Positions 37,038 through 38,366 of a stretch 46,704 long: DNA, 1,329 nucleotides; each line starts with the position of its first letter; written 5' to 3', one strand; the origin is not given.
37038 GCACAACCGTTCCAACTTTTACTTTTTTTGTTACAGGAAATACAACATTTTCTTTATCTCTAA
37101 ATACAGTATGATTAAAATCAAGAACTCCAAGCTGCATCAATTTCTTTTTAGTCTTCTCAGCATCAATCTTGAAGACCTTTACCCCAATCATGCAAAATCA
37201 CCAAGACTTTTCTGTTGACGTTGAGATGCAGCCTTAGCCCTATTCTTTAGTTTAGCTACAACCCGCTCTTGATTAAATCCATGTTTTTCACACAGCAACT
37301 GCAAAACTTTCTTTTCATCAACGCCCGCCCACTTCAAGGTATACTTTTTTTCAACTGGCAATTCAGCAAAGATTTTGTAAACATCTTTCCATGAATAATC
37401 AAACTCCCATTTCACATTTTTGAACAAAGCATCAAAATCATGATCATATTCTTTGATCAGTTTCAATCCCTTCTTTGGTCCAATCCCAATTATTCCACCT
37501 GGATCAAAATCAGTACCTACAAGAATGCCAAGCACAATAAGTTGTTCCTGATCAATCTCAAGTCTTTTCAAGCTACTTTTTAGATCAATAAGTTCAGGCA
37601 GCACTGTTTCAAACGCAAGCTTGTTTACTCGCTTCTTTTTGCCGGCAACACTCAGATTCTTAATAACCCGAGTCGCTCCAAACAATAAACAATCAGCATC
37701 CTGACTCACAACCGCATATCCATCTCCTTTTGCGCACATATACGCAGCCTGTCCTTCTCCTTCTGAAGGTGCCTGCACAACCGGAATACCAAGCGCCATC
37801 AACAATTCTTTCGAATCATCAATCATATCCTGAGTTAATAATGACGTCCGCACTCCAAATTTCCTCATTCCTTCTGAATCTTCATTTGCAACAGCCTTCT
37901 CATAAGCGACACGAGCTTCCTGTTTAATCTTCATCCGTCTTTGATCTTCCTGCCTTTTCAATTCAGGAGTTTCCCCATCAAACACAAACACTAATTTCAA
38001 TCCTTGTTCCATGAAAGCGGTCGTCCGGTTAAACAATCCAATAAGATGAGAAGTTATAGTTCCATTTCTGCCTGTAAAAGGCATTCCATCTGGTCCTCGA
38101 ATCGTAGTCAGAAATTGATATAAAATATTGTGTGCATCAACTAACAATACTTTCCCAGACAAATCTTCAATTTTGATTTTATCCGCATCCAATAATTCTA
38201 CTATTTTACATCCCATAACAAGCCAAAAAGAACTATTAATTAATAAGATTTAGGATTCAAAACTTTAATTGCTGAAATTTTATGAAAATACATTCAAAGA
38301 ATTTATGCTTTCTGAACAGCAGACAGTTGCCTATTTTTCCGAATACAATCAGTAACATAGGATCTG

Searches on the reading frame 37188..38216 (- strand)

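Call 12: search_protein_families(library=pfam, proteins=[window:37188-38216:-], max_evalue=0.001)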
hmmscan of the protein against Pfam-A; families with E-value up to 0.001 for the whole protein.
window:37188-38216:- (342 aa): 2 families
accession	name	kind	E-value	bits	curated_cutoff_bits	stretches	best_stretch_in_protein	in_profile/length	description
PF00867.23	XPG_I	-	8e-25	87.5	24.9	1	143-236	1-89/89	XPG I-region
PF00752.23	XPG_N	-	4.4e-17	62.8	22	1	13-101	18-101/101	XPG N-terminal domain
